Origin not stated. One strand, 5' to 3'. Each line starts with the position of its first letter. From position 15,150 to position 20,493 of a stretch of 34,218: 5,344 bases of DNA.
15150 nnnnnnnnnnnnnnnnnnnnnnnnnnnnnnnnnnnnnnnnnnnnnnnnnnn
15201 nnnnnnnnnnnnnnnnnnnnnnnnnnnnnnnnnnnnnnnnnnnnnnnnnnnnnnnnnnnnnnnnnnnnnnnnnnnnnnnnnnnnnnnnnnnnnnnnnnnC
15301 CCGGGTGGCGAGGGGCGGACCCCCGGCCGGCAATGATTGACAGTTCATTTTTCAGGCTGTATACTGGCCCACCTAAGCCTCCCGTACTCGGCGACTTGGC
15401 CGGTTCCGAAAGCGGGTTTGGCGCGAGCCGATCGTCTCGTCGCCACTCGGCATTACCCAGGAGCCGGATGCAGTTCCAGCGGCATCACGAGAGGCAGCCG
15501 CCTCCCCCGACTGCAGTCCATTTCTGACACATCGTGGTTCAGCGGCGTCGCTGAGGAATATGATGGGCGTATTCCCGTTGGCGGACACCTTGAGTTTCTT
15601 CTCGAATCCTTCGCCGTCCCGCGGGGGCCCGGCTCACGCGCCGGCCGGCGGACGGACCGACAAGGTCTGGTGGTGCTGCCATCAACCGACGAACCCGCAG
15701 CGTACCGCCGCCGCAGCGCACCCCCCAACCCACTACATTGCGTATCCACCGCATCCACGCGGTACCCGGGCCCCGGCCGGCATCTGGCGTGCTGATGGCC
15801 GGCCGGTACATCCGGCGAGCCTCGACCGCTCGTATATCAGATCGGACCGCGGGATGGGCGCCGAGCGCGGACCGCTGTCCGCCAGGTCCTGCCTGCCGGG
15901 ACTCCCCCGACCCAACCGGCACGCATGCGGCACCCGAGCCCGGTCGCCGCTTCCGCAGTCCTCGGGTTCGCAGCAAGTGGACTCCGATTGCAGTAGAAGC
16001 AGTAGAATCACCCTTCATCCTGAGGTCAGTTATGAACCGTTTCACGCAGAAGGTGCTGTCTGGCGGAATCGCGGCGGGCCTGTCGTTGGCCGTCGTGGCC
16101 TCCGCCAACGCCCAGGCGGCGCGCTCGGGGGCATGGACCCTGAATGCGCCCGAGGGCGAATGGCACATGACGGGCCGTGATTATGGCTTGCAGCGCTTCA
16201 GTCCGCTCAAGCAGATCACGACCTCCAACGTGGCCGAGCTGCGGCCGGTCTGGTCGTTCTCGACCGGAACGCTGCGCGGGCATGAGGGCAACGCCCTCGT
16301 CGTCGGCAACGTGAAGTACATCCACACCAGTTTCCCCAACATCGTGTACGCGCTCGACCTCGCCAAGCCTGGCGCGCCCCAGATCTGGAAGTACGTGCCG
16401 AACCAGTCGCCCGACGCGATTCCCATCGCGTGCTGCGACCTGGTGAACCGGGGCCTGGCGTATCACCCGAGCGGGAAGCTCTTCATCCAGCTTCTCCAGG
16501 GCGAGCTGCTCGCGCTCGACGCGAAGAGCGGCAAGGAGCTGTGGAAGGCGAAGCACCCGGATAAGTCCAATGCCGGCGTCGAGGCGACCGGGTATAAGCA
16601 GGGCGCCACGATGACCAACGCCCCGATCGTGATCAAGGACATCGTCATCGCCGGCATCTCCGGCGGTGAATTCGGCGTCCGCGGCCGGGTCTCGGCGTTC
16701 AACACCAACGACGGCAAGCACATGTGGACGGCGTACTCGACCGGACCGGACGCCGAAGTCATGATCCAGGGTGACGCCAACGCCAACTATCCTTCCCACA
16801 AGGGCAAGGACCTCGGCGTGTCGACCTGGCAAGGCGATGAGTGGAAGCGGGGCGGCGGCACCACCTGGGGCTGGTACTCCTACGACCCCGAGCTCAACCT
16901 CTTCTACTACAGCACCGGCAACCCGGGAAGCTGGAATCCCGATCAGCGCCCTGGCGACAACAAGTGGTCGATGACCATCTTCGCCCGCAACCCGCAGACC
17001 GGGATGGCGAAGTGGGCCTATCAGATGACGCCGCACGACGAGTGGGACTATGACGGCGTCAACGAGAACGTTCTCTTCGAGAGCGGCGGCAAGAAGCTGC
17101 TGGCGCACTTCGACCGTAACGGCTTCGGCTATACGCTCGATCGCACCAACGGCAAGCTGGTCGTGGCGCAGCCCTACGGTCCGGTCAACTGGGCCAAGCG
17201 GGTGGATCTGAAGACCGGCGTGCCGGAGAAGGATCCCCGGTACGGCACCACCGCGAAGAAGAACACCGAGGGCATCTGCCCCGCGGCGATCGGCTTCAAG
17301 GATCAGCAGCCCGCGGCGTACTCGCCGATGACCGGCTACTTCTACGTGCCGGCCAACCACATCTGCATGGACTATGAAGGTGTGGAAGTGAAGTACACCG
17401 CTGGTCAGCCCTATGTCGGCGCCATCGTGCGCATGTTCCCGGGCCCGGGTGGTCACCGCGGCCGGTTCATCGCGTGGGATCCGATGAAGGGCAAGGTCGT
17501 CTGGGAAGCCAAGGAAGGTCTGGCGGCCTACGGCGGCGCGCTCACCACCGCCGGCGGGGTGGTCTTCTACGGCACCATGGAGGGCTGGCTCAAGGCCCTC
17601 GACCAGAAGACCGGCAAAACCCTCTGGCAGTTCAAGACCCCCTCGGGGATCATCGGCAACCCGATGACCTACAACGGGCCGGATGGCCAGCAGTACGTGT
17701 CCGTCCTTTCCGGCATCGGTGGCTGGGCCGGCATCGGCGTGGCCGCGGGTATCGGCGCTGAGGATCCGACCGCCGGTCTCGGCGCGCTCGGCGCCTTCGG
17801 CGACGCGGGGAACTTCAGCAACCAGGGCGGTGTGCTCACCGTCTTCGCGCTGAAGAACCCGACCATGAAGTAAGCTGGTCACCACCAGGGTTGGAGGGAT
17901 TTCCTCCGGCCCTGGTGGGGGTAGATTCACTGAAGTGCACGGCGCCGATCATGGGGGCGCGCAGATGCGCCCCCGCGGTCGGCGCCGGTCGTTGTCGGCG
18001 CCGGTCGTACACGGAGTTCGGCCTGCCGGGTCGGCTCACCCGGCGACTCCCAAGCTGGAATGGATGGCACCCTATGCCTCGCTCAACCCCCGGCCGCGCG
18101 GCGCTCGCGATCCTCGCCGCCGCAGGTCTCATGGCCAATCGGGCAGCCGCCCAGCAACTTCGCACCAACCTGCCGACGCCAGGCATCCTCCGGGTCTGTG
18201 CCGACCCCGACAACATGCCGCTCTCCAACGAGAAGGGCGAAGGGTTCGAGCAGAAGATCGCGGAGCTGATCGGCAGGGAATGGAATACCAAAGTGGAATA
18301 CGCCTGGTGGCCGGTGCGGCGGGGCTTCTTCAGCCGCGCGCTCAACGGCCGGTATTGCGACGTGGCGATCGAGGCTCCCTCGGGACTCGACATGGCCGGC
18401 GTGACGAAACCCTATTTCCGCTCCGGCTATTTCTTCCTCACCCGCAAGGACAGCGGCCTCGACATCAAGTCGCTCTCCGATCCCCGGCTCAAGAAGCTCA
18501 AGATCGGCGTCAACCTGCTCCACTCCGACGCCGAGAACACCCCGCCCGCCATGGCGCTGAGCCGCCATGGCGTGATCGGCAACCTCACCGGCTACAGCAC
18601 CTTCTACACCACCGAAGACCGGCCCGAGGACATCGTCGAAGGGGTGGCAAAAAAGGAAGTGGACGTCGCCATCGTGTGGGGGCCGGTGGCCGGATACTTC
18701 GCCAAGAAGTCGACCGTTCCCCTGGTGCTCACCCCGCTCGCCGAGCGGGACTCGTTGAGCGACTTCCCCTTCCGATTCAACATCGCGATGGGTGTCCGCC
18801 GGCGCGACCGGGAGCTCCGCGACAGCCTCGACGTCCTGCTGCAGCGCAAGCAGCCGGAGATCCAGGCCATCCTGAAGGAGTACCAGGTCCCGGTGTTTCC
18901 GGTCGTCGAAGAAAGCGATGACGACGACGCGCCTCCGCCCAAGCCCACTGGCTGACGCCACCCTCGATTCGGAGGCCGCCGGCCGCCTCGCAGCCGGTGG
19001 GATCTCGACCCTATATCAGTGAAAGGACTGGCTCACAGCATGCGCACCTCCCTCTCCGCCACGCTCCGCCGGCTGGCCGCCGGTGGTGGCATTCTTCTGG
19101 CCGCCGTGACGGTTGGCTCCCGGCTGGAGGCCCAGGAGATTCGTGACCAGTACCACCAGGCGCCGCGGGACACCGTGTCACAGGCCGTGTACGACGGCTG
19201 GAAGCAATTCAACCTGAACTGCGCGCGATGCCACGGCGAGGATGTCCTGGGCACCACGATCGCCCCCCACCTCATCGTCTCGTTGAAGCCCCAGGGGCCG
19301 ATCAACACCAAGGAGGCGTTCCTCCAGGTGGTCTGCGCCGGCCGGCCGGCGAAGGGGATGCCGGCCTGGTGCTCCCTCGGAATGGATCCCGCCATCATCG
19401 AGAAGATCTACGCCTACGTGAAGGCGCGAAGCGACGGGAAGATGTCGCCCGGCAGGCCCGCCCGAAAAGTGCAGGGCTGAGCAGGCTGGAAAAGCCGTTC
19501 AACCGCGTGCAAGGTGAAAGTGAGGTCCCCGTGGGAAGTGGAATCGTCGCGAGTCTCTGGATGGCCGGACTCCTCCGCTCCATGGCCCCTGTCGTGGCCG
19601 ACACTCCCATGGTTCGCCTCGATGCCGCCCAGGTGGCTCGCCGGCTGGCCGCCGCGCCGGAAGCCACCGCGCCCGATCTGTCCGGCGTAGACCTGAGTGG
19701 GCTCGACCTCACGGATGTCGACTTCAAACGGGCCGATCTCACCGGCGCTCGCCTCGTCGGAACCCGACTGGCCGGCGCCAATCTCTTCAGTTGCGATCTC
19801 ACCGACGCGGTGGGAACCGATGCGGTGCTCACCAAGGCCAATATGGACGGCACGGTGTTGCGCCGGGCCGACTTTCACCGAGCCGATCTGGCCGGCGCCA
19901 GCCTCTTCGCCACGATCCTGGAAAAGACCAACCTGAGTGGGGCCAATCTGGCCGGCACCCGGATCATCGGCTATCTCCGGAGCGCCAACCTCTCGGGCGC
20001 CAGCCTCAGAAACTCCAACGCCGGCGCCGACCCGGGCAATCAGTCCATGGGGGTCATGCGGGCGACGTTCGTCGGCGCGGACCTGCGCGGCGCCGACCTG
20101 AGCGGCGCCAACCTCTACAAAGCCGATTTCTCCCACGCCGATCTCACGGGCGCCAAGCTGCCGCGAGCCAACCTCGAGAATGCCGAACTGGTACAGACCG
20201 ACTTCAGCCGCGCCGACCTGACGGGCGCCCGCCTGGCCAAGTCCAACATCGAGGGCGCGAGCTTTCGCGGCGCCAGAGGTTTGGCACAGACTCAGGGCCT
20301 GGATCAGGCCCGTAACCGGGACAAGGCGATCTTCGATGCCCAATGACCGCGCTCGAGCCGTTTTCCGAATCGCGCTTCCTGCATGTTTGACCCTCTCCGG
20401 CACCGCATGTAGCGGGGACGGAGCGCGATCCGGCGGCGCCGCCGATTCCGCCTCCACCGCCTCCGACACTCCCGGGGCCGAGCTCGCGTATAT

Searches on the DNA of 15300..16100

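Call 85: search_rna_families(source=window, start=15300, end=16100, threshold=evalue, max_evalue=1)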
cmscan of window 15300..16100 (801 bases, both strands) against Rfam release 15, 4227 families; matches with E-value up to 1: 0.
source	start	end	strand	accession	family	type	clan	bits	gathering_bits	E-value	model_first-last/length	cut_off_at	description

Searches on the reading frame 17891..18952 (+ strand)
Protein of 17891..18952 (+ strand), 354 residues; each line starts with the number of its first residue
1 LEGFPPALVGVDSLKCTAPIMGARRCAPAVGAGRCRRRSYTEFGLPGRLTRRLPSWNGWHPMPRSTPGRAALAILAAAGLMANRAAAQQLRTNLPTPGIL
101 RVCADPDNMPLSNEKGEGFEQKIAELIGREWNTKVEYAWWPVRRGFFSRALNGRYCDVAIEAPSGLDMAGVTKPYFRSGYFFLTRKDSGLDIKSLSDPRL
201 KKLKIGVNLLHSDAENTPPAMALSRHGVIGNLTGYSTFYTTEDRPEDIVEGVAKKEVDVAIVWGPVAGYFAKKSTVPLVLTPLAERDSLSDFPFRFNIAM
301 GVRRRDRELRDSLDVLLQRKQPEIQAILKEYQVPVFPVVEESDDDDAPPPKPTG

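Call 8: search_protein_families(library=pfam, proteins=[window:17891-18952:+], max_evalue=0.001)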
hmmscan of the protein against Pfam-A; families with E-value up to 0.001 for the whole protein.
window:17891-18952:+ (354 aa): 1 family
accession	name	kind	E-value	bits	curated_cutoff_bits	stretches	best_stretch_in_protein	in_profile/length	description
PF00497.25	SBP_bac_3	-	0.00075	19.7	26.4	0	100-331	1-129/132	Bacterial extracellular solute-binding proteins, family 3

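Call 10: search_protein_families(library=ncbifam, proteins=[window:17891-18952:+], max_evalue=0.00001)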
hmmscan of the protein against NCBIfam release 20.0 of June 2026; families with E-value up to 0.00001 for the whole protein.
window:17891-18952:+ (354 aa): 2 families
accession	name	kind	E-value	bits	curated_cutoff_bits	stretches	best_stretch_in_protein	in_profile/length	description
TIGR03871.1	ABC_peri_MoxJ_2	subfamily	5.2e-82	274.9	212.15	1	100-335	2-231/232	quinoprotein dehydrogenase-associated putative ABC transporter substrate-binding protein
TIGR03870.1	ABC_MoxJ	equivalog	1.5e-40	139.2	258.1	1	100-335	2-245/246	methanol oxidation system protein MoxJ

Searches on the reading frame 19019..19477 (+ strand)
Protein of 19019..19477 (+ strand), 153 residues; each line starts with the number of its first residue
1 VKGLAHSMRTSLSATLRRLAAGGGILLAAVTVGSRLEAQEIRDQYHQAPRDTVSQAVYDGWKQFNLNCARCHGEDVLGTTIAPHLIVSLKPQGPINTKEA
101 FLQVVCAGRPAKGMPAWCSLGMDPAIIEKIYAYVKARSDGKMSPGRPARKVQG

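Call 8: search_protein_families(library=pfam, proteins=[window:19019-19477:+], max_evalue=0.001)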
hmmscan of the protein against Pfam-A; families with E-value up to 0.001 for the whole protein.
window:19019-19477:+ (153 aa): 2 families
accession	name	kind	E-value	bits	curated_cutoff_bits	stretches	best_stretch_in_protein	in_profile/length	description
PF13442.11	Cytochrome_CBB3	-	2e-08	34.9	27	1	58-134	4-68/68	Cytochrome C oxidase, cbb3-type, subunit III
PF00034.26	Cytochrom_C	-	0.0006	21.5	21.3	0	59-102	3-47/90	Cytochrome c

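Call 10: search_protein_families(library=ncbifam, proteins=[window:19019-19477:+], max_evalue=0.00001)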
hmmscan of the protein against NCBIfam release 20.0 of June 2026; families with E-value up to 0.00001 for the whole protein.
window:19019-19477:+ (153 aa): 4 families
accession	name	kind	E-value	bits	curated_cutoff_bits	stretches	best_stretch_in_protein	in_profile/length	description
TIGR03874.1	4cys_cytochr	equivalog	1.3e-11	44.5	161.75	1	40-151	16-129/143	c-type cytochrome, methanol metabolism-related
NF050122.1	bc1_QcrC_actin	exception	6e-07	29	200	1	18-86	4-70/253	cytochrome bc1 complex diheme cytochrome c subunit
NF011054.0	PRK14486.1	equivalog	1.2e-06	28.2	447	1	44-136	202-289/294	putative bifunctional cbb3-type cytochrome c oxidase subunit II/cytochrome c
TIGR04494.1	c550_PedF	equivalog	2e-06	27.7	122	1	47-113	40-104/133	cytochrome c-550 PedF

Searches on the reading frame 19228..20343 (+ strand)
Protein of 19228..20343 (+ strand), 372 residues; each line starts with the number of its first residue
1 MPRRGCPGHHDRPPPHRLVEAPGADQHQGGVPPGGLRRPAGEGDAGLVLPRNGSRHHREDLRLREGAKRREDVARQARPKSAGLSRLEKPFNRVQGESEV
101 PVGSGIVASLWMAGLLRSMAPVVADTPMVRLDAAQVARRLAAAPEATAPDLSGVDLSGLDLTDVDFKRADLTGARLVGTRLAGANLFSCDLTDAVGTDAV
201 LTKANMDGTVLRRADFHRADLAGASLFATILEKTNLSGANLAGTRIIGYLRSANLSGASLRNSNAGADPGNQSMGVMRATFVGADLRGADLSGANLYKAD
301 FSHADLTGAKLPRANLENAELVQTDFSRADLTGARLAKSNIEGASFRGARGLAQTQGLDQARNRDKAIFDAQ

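Call 8: search_protein_families(library=pfam, proteins=[window:19228-20343:+], max_evalue=0.001)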
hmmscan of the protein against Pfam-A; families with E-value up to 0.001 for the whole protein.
window:19228-20343:+ (372 aa): 4 families
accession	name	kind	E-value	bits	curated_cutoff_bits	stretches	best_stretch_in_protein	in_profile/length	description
PF00805.28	Pentapeptide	-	9.7e-46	153.3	20.2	5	278-311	5-38/40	Pentapeptide repeats (8 copies)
PF13576.12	Pentapeptide_3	-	1.2e-16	61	27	1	307-350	2-48/48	Pentapeptide repeats (9 copies)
PF13599.13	Pentapeptide_4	-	1.8e-16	60.4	38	2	285-348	7-70/78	Pentapeptide repeat region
PF25296.1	Decapeptide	-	0.00098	19.4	45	0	283-320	24-61/74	Decapeptide repeat region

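Call 10: search_protein_families(library=ncbifam, proteins=[window:19228-20343:+], max_evalue=0.00001)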
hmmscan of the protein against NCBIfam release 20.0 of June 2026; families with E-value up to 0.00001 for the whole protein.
window:19228-20343:+ (372 aa): 17 families
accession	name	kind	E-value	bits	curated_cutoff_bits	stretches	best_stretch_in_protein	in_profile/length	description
NF047416.1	penta_HetL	equivalog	5.4e-29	101.2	260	1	150-348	19-215/218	heterocyst differentiation pentapeptide repeat protein HetL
NF052603.1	penta_Alr5209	equivalog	7.5e-27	93.7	125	2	279-349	18-88/113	Alr5209 family pentapeptide repeat protein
NF011744.0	PRK15197.1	equivalog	2e-24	86.2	274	2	149-265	164-272/291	SPI-2 type III secretion system effector PipB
NF011743.0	PRK15196.1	equivalog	1.5e-19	70.1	354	1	145-307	163-325/350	type III secretion system effector PipB2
NF033086.2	penta_rpt_Qnr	equivalog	1.1e-13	51.4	240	1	150-310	47-192/211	Qnr family pentapeptide repeat protein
NF000071.4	penta_rpt_QnrA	exception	2.7e-13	50.2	450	1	163-262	10-106/218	QnrA family quinolone resistance pentapeptide repeat protein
NF000421.1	penta_rpt_QnrVC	exception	9.5e-13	48.6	460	1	150-311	53-199/218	QnrVC family quinolone resistance pentapeptide repeat protein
NF000056.3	penta_rpt_QnrS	exception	2.5e-12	46.9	460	0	278-343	66-131/218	QnrS family quinolone resistance pentapeptide repeat protein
NF000420.1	penta_rpt_QnrB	exception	5.9e-12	46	460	1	150-336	29-196/214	QnrB family quinolone resistance pentapeptide repeat protein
NF038182.1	penta_rpt_SmQnr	exception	1.1e-11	45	460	1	129-321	9-192/215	SmQnr family pentapeptide repeat protein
NF033375.2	penta_rpt_QnrE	exception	1.9e-11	44.4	480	1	150-318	29-188/214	QnrE family quinolone resistance pentapeptide repeat protein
NF012152.0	penta_rpt_QnrC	exception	1.8e-10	41.2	500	1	163-344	10-177/221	QnrC family quinolone resistance pentapeptide repeat protein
NF012151.0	penta_rpt_QnrAS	exception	2.8e-10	40.6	490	0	211-337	69-200/218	QnrAS family quinolone resistance pentapeptide repeat protein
NF011904.1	PRK15377.1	subfamily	1.1e-09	37.3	500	0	138-265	8-135/606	type III secretion system effector HECT-type E3 ubiquitin transferase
NF000349.1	mfpA_AE000516.2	equivalog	1.8e-09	37.7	360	0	279-350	92-163/183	pentapeptide repeat protein MfpA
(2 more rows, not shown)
